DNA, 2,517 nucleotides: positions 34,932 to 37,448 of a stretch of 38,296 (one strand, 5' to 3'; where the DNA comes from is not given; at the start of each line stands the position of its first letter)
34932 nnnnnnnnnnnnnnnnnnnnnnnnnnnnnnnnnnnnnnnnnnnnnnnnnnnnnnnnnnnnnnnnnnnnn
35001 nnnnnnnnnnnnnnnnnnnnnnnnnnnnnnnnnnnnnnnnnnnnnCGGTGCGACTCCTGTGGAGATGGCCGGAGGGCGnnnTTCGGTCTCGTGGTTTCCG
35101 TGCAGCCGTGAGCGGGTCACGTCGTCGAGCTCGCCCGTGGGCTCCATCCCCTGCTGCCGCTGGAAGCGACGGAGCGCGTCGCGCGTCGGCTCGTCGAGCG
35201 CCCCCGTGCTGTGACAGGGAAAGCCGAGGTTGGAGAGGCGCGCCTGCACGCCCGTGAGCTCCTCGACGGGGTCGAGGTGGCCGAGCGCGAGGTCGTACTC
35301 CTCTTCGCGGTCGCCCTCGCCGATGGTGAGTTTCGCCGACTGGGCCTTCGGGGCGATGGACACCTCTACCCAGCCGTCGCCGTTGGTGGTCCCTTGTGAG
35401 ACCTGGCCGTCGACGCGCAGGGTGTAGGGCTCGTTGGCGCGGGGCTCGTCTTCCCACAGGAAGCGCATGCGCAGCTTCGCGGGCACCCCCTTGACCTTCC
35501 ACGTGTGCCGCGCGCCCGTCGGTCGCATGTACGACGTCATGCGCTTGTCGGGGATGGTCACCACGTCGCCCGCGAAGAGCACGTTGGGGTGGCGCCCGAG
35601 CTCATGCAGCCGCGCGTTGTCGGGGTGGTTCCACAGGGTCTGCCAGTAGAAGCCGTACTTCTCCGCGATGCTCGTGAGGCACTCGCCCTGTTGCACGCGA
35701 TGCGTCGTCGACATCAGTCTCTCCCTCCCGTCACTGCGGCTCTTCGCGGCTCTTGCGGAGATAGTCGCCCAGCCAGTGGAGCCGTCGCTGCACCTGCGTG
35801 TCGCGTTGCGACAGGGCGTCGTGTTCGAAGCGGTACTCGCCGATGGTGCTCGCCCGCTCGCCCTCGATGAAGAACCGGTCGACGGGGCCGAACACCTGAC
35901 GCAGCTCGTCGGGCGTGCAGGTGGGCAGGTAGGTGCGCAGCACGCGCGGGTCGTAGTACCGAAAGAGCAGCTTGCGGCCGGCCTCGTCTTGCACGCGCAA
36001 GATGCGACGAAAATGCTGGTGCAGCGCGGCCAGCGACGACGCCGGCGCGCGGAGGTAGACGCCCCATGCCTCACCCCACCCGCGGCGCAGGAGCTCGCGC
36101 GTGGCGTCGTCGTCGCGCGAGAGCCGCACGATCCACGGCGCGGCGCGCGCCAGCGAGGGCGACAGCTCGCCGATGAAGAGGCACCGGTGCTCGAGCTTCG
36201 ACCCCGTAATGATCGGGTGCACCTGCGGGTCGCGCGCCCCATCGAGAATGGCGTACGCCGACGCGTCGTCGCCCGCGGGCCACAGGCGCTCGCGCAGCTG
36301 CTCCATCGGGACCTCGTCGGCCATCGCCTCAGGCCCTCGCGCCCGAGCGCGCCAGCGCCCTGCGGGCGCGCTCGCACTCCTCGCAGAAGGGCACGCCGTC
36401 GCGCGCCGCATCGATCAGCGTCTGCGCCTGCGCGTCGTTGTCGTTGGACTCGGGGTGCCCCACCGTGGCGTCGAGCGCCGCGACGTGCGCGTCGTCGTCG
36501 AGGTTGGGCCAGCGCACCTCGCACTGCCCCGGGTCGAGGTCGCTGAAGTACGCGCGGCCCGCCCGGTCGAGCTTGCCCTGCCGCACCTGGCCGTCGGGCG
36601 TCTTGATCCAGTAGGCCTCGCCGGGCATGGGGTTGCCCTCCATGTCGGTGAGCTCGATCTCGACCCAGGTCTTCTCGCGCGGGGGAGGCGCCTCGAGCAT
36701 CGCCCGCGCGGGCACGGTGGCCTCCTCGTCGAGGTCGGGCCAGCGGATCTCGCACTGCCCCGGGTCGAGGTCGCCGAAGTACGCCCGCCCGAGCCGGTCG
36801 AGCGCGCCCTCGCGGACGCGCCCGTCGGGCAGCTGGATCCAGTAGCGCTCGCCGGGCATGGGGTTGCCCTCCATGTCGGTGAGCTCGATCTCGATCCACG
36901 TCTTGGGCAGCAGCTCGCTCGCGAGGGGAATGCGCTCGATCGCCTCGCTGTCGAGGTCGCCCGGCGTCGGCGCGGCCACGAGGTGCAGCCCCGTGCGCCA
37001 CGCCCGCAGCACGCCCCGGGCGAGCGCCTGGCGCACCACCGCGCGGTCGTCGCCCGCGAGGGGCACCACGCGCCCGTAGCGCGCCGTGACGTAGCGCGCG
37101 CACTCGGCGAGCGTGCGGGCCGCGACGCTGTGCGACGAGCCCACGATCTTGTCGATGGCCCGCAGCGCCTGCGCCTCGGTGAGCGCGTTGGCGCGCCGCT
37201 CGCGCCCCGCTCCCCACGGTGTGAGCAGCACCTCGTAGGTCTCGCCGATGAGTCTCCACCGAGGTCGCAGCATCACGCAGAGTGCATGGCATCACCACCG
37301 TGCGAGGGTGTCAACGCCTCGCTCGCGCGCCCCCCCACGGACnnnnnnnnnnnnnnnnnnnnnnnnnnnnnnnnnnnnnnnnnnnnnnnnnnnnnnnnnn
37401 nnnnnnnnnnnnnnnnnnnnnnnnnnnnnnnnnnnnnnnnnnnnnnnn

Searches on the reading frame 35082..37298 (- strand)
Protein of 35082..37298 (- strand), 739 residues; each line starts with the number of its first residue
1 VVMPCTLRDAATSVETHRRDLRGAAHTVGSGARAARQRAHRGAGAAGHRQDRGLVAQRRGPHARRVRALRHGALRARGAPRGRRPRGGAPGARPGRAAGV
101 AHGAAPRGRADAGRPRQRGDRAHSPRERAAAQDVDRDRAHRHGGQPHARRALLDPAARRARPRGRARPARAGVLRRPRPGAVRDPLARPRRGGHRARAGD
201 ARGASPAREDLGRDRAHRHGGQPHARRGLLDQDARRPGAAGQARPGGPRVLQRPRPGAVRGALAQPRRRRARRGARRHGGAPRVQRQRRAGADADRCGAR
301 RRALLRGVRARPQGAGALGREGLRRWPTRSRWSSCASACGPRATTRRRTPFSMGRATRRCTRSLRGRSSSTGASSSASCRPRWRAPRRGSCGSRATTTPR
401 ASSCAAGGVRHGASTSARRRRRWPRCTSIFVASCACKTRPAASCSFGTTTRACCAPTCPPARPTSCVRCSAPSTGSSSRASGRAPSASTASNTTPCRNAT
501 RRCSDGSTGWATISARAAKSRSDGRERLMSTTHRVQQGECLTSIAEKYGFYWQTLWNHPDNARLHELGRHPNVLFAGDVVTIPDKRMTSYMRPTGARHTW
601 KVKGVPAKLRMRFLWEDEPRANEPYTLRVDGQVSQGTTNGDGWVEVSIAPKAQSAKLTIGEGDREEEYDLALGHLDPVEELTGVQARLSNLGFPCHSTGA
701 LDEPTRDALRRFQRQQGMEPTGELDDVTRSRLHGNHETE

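Call 31: search_protein_families(library=pfam, max_evalue=0.001, proteins=[window:35082-37298:-])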
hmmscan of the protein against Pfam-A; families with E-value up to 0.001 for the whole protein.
window:35082-37298:- (739 aa): 1 family
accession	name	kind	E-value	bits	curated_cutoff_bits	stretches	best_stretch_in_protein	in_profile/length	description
PF01471.23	PG_binding_1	-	1.9e-10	41.2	23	1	684-732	8-57/57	Putative peptidoglycan binding domain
